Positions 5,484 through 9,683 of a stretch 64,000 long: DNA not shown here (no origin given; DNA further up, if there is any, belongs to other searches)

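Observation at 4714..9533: Pls-architecture synthetase in a Bacteroidota genome, co-transcribed with a BASS transporter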

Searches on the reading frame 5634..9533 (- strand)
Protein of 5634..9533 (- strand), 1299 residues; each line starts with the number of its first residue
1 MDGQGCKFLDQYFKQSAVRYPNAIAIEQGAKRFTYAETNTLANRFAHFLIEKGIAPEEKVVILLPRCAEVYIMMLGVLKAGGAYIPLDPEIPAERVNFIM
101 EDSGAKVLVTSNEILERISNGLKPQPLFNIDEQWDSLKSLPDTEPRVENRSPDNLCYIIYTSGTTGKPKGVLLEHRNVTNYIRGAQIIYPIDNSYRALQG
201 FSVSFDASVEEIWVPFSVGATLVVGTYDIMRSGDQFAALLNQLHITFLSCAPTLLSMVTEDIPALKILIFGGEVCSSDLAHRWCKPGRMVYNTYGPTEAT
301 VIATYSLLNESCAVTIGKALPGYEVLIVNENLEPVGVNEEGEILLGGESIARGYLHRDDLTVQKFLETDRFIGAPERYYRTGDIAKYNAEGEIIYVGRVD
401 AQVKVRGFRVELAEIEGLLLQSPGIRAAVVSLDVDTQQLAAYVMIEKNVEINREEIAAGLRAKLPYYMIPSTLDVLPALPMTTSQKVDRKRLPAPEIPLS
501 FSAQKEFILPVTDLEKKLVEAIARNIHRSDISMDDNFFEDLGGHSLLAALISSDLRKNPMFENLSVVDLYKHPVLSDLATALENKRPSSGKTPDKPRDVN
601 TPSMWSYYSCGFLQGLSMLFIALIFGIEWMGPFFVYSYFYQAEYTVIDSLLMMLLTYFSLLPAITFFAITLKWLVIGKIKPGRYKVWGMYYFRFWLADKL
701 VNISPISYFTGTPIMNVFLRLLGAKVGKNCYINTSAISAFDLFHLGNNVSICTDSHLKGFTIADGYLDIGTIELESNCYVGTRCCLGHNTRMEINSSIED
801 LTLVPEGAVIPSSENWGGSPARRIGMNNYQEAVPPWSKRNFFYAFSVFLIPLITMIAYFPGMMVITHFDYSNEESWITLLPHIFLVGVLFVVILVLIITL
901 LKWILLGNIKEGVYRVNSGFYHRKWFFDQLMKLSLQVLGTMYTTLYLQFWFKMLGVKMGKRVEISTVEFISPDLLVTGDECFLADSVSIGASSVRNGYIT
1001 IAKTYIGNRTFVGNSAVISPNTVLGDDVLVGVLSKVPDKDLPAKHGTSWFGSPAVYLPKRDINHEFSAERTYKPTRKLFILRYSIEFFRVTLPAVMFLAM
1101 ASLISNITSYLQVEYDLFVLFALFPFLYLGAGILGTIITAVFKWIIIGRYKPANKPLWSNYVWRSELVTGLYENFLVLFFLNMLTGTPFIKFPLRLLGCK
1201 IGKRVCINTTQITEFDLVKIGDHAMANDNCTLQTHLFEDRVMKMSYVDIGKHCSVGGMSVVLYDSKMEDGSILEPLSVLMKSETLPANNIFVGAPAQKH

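Call 5: search_protein_families(library=pfam, proteins=[window:5634-9533:-], max_evalue=0.01)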
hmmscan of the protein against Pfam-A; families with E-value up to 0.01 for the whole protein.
window:5634-9533:- (1299 aa): 6 families
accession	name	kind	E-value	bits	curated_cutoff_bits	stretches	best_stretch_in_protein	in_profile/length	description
PF00501.34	AMP-binding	-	2.1e-84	284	29.9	1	13-355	1-384/384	AMP-binding enzyme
PF00132.30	Hexapep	-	1.3e-09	37.7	27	1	1004-1031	2-29/36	Bacterial transferase hexapeptide (six repeats)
PF21711.3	DCTN5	-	1.7e-07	31.6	40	0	1215-1279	82-140/182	Dynactin subunit 5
PF00550.31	PP-binding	-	3.7e-07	30.8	20.8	1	517-582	2-67/67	Phosphopantetheine attachment site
PF13193.12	AMP-binding_C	-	1.4e-06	29.6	24.5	1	414-486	1-76/76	AMP-binding enzyme C-terminal domain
PF25084.1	LbH_EIF2B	-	0.00026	21.4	54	0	979-1028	54-103/105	EIF2B subunit epsilon LbH domain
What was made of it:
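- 8058..9512 (-): Adenylation domain (about aa 8-492). Its specificity code is D206 A207 E210 S249 I269 G271 T293 V301 I302 K486 = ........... Pfam AMP-binding and AMP-binding_C (call 5).
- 7788..7985 (-): Carrier (thiolation) domain, aa 517-582. The phosphopantetheine site is Ser545 in GGHSL (codon 7899..7901). Pfam PP-binding at 30.8 bits (cutoff 20.8) (call 5).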

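Call 6: search_protein_families(library=ncbifam, proteins=[window:5634-9533:-], max_evalue=0.01)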
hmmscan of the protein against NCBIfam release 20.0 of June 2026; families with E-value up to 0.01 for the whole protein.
window:5634-9533:- (1299 aa): 116 families (the best 25 are shown)
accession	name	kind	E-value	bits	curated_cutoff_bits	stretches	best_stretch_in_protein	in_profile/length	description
TIGR02353.1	NRPS_term_dom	equivalog_domain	4.1e-182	607.1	423.1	1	613-1296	2-695/695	Pls/PosA family non-ribosomal peptide synthetase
TIGR01733.1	AA-adenyl-dom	subfamily_domain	2e-119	399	317.4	1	34-430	1-409/409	amino acid adenylation domain-containing protein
NF004282.0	PRK05691.1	subfamily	3e-114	382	4090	1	8-586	1132-1709/4334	non-ribosomal peptide synthase/polyketide synthase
NF041803.1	NRPS_SolG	exception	1.2e-111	374.2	2200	1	8-580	562-1153/1163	solanimycin non-ribosomal peptide synthetase SolG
NF047350.1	aureusi_NRPS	equivalog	9.7e-105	351.1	2500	1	7-595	1434-2003/2373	aureusimine non-ribosomal peptide synthetase AusA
NF038078.1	NRPS_MxcG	equivalog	1.2e-103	347.5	2300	1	13-587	462-1046/1442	myxochelin non-ribosomal peptide synthetase MxcG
NF003417.0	PRK04813.1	subfamily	1.8e-78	264.3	476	1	13-492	9-499/505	D-alanine--poly(phosphoribitol) ligase subunit DltA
TIGR01734.1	D-ala-DACP-lig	equivalog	3.9e-77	259.9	559.85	1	14-493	7-499/504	D-alanine--poly(phosphoribitol) ligase subunit DltA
NF007605.2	PRK10252.1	equivalog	7.1e-77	259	2400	1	11-557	458-1017/1292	enterobactin non-ribosomal peptide synthetase EntF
TIGR03098.1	ligase_PEP_1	hypoth_equivalog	2.1e-68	231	592.35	1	10-492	3-514/517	acyl-CoA ligase (AMP-forming), exosortase A system-associated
NF004837.0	PRK06187.1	subfamily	3.5e-65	220.2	476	1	9-492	10-518/531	long-chain-fatty-acid--CoA ligase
NF052269.1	Staph_lig_FadD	equivalog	7e-51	173.1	650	1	26-492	21-489/499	long-chain-fatty-acid--CoA ligase FadD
TIGR03443.1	alpha_am_amid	equivalog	7.2e-50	169.4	1030.1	3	152-436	414-737/1390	L-aminoadipate-semialdehyde dehydrogenase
NF004822.0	PRK06178.1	equivalog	3.1e-48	164.7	782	3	313-493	390-564/571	acyl-CoA synthetase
NF006181.0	PRK08314.1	subfamily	9e-47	159.5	705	2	143-492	194-550/563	long-chain-fatty-acid--CoA ligase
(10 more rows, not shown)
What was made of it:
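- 5634..9533 (-): Pls/PosA-family single-module synthetase gene, 1299 aa plus stop. TIGR02353 at 607 bits (cutoff 423) and TIGR01733 at 399 bits (cutoff 317) (call 6).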

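Call 7: find_homologous_proteins(query=window:5634-9533:-, max_evalue=1e-10)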
Query window:5634-9533:- (1299 aa): 7928 proteins with E <= 1e-10 among 8000 candidates; the best 120 are listed.
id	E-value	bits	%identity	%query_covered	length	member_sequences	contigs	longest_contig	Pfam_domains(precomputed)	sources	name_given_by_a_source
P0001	0.0e+0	2982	100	100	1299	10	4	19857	PF00550.32,PF00132.31,PF00501.35,PF13193.13,PF25087.2,PF21711.4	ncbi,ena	-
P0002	0.0e+0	2567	85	100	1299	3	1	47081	PF00550.32,PF00132.31,PF00501.35,PF13193.13,PF25087.2,PF25084.2,PF21711.4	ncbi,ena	-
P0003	0.0e+0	2561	85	100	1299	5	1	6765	PF00132.31,PF00501.35,PF13193.13,PF25087.2,PF25084.2,PF21711.4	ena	-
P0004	0.0e+0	2485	82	99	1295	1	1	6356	PF00550.32,PF00132.31,PF00501.35,PF13193.13,PF25084.2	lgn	-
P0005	0.0e+0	2481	83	99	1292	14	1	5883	PF00550.32,PF00132.31,PF00501.35,PF13193.13,PF25084.2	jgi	jgi:non-ribosomal peptide synthetase-like protein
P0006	0.0e+0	2476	82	99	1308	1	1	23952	PF00550.32,PF00132.31,PF00501.35,PF13193.13,PF25084.2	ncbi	-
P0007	0.0e+0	2470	82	99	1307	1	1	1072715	PF00550.32,PF00132.31,PF00501.35,PF13193.13,PF25087.2,PF25084.2,PF21711.4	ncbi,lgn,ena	-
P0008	0.0e+0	2433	81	100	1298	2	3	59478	PF00132.31,PF00501.35,PF13193.13,PF25087.2,PF25084.2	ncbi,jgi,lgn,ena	ncbi:MAG TPA: Pls/PosA family non-ribosomal peptide synthetase [Prolixibacteraceae bacterium]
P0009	0.0e+0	2424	80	100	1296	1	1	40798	PF00550.32,PF00132.31,PF00501.35,PF13193.13,PF25084.2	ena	-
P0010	0.0e+0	2412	80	100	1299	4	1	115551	PF00550.32,PF00132.31,PF00501.35,PF25087.2,PF25084.2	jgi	jgi:non-ribosomal peptide synthetase-like protein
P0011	0.0e+0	2390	79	99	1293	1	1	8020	PF00550.32,PF00132.31,PF00501.35,PF13193.13,PF25087.2,PF25084.2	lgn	-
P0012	0.0e+0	2389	79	99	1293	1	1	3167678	PF00550.32,PF00132.31,PF00501.35,PF13193.13,PF25084.2,PF21711.4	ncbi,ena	-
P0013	0.0e+0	2387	80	100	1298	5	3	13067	PF00550.32,PF00132.31,PF00501.35,PF25087.2,PF25084.2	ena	-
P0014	0.0e+0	2341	78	99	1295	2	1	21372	PF00132.31,PF00501.35,PF13193.13,PF25087.2,PF25084.2,PF21711.4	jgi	jgi:non-ribosomal peptide synthetase-like protein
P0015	0.0e+0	2331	77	99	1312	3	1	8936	PF00550.32,PF00132.31,PF00501.35,PF13193.13,PF25084.2,PF21711.4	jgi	-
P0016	0.0e+0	2316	77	99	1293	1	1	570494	PF00550.32,PF00132.31,PF00501.35,PF13193.13,PF25084.2,PF21711.4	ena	-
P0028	0.0e+0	2203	74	100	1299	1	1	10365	PF00550.32,PF00132.31,PF00501.35,PF25087.2,PF25084.2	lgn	-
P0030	0.0e+0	2172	72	99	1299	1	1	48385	PF00550.32,PF00132.31,PF00501.35,PF13193.13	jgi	jgi:non-ribosomal peptide synthetase-like protein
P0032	0.0e+0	2151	72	99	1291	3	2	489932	PF00132.31,PF00501.35,PF13193.13,PF25084.2,PF21711.4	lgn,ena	-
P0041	0.0e+0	2135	71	99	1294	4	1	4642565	PF00132.31,PF00501.35,PF13193.13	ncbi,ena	-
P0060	0.0e+0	2112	71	99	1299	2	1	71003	PF00550.32,PF00132.31,PF00501.35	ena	-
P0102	0.0e+0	2084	69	99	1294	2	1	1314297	PF00132.31,PF00501.35,PF13193.13,PF25087.2,PF25084.2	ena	-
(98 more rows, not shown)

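Call 8: search_solved_structures(query=window:5634-9533:-, max_evalue=0.001, show_alignments=0)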
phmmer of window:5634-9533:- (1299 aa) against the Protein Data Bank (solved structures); distinct sequences matched with E-value up to 0.001: 235 (the best 60 are shown).
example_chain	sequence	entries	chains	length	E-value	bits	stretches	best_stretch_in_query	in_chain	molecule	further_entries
9be3_A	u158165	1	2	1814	2.5e-171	575.1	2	17-579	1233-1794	Linear gramicidin synthase subunit A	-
9meh_A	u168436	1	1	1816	2.5e-171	575.1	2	17-579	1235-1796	Linear gramicidin synthase subunit A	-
6mfz_A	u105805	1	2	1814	3.7e-171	574.5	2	17-579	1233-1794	Linear gramicidin synthase subunit A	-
9be4_A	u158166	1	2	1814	7.3e-171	573.6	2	17-579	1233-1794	Linear gramicidin synthase subunit A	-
6mfy_A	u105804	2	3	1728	1.9e-163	549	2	8-586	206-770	Linear gramicidin synthase subunit A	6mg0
8xjz_C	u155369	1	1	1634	4.6e-126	425.2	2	12-492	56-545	Peptide synthetase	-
5u89_A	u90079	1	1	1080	1.3e-105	357.4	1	11-586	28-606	Amino acid adenylation domain protein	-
4d4g_A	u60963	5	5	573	1.1e-97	331.2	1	9-519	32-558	APNAA1 | APNA A1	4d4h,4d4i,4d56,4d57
8jbr_A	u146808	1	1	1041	5.2e-97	328.9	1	9-582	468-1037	McyA protein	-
9bfd_A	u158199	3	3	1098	6.9e-96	325.2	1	7-584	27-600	Tyrocidine synthase 1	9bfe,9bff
1amu_A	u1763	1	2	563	1.9e-95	323.7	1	7-520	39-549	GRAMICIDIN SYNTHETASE 1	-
9bfd_B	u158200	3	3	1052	1.1e-88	301.3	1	10-583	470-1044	Tyrocidine synthase 2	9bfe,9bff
8hlk_A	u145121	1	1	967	2e-87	297.2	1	7-496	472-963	Microcystin synthetase B (Fragment)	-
2vsq_A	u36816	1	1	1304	5.9e-84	285.7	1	7-585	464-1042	SURFACTIN SYNTHETASE SUBUNIT 3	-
6mfx_A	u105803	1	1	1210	1.4e-81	277.8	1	8-586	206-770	Linear gramicidin synthase subunit A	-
7wew_A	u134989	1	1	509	1.5e-73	251.2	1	15-495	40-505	Epsilon-poly-L-lysine synthase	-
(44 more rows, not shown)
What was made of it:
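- Closest known: Epsilon-poly-L-lysine synthetase Pls of Streptomyces albulus. Different: A-domain similarity to 7wew is modest (251 bits, lower than to GrsA or LgrA; call 8).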

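Call 20: find_related_loci(query=A1, collection=genome_contigs, flank=10000)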
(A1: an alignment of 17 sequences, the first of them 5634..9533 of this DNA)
Query A1 (1299 aa) in genome_contigs; peptide patterns used: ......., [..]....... (x = any residue, [..] = any of these).
600 stretches matched a pattern (row limit reached: there are more); 589 encode a relative of the query (tblastn E <= 1e-3); the best 80 are kept; 80 distinct loci.
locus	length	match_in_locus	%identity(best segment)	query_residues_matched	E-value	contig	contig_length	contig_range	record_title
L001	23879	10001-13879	82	7-1298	0e+0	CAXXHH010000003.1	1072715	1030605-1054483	MAG: Prolixibacteraceae bacterium isolate 9dafeae9-995d-4582-b1cb-baaad5d3516c genome assembly, contig: contig_3, whole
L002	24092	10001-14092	85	1-1298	0e+0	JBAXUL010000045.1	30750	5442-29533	MAG: Prolixibacteraceae bacterium isolate ELA660 MAG660_45, whole genome shotgun sequence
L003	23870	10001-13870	71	7-1298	0e+0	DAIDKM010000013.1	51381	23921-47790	MAG TPA_asm: Paludibacter sp. isolate clean407 NODE_13_length_51381_cov_3.892114, whole genome shotgun sequence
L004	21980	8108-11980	70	8-1298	0e+0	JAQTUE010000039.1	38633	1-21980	MAG: Paludibacter sp. isolate STB_57 NODE_2201_length_38633_cov_11.121617_Sandtown_B, whole genome shotgun sequence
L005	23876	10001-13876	66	6-1298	0e+0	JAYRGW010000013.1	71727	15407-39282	MAG: Bacteroidaceae bacterium isolate SZ_szas22bin.8 NODE_304_length_71727_cov_6.2962, whole genome shotgun sequence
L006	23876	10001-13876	67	7-1298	0e+0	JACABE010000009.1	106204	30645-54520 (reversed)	MAG: Bacteroidetes bacterium isolate Cfx3-09 MAG09_9, whole genome shotgun sequence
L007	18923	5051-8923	66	8-1298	0e+0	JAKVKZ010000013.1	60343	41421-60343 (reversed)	MAG: Muribaculaceae bacterium isolate UW_MP_MUR1_1 Ga0455789_0000121, whole genome shotgun sequence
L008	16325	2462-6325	67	8-1298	0e+0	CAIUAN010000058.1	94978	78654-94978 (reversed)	MAG: uncultured Bacteroidia bacterium isolate YR2_bin-1173 genome assembly, contig: bin-1173:58/69, whole genome shotgun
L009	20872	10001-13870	71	8-1298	0e+0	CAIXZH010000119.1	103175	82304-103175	MAG: uncultured Bacteroidia bacterium isolate Umea_bin-02693 genome assembly, contig: bin-02693:119/119, whole genome sh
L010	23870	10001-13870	65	7-1298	0e+0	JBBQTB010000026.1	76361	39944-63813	MAG: Bacteroidales bacterium isolate Co_metawrap_1799 Cmw_1799_k141_5082251_length_76361_cov_30.9984, whole genome shotg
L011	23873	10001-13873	66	8-1298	0e+0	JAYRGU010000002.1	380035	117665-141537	MAG: Prevotella sp. isolate SZ_szas22bin.6 NODE_8_length_380035_cov_14.0108, whole genome shotgun sequence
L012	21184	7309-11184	69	8-1298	0e+0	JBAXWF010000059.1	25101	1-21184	MAG: Bacteroidota bacterium isolate ELA706 MAG706_59, whole genome shotgun sequence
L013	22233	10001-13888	79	1-1299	0e+0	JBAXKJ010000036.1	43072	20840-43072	MAG: Prolixibacteraceae bacterium isolate ELA398 MAG398_36, whole genome shotgun sequence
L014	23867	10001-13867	70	8-1298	0e+0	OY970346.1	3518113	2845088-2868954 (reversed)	MAG: uncultured Bacteroidales bacterium isolate MFD01476.bin.1.81 genome assembly, chromosome: 1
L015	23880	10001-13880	67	8-1298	0e+0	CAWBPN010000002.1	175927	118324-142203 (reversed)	MAG: uncultured Bacteroidales bacterium isolate MFD01299.bin.1.187 genome assembly, contig: contig_11373, whole genome s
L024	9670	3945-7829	39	13-1299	0e+0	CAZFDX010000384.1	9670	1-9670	MAG TPA_asm: uncultured Alcaligenaceae bacterium isolate binchicken_co23_91 genome assembly, contig: k141_1383506, whole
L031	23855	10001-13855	36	9-1299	0e+0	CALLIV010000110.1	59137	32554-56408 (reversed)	MAG TPA_asm: uncultured Rhodospirillales bacterium isolate SRR3901704_bin.7_CONCOCT_v1.1_MAG genome assembly, contig: ER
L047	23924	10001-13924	35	7-1299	0e+0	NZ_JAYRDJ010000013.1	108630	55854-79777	MAG: Niveibacterium sp. isolate SH_SHASGE1bin.34 NODE_185_length_108630_cov_2.391621, whole genome shotgun sequence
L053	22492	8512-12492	34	7-1299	0e+0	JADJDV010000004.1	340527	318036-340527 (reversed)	MAG: Burkholderiales bacterium isolate Aved_18-Q3-R54-62_MAXAC.293 tig00002436-10-3404750, whole genome shotgun sequence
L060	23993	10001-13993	34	7-1299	0e+0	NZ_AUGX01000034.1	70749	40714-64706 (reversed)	Ottowia thiooxydans DSM 14619 G518DRAFT_scaffold00027.27_C, whole genome shotgun sequence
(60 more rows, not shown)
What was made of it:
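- It is kept as a single conserved gene across many Bacteroidia families (call 20).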

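Call 44: find_encoding_contigs(protein=P0001, flank=3000, max_places=4)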
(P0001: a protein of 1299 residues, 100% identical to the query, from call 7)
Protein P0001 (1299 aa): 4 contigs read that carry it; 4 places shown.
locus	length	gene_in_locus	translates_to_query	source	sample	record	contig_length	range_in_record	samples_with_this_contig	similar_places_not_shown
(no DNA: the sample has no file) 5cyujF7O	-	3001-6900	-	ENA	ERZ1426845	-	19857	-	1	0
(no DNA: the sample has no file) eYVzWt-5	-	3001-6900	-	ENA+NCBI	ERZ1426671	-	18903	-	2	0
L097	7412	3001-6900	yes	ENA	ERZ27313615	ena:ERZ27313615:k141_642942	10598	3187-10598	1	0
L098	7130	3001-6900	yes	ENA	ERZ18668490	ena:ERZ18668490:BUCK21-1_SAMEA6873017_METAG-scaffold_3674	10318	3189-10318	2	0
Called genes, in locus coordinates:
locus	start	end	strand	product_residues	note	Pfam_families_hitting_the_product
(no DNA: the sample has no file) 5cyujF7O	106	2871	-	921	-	PF00246:Peptidase_M14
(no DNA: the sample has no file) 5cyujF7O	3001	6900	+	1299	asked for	PF00501:AMP-binding, PF00132:Hexapep (faint), PF13193:AMP-binding_C (weak), PF21711:DCTN5 (faint), PF25087:GMPPB_C (faint), PF00550:PP-binding (weak)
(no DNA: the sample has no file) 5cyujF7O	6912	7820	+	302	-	PF13593:SBF_like, PF01758:SBF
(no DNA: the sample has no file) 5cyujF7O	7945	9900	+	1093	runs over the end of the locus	PF01074:Glyco_hydro_38N, PF09261:Alpha-mann_mid, PF07748:Glyco_hydro_38C, PF17677:Glyco_hydro38C2 (weak)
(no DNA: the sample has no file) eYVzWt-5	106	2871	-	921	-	PF00246:Peptidase_M14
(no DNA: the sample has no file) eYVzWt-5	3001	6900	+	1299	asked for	PF00501:AMP-binding, PF00132:Hexapep (faint), PF13193:AMP-binding_C (weak), PF21711:DCTN5 (faint), PF25087:GMPPB_C (faint), PF00550:PP-binding (weak)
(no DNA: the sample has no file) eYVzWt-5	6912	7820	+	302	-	PF13593:SBF_like, PF01758:SBF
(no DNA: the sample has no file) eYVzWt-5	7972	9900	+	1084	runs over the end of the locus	PF01074:Glyco_hydro_38N, PF09261:Alpha-mann_mid, PF07748:Glyco_hydro_38C, PF17677:Glyco_hydro38C2 (weak)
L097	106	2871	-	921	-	PF00246:Peptidase_M14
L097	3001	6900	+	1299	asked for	PF00501:AMP-binding, PF00132:Hexapep (faint), PF13193:AMP-binding_C (weak), PF21711:DCTN5 (faint), PF25087:GMPPB_C (faint), PF00550:PP-binding (weak)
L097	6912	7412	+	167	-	?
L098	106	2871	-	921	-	PF00246:Peptidase_M14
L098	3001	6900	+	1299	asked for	PF00501:AMP-binding, PF00132:Hexapep (faint), PF13193:AMP-binding_C (weak), PF21711:DCTN5 (faint), PF25087:GMPPB_C (faint), PF00550:PP-binding (weak)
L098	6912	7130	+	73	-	?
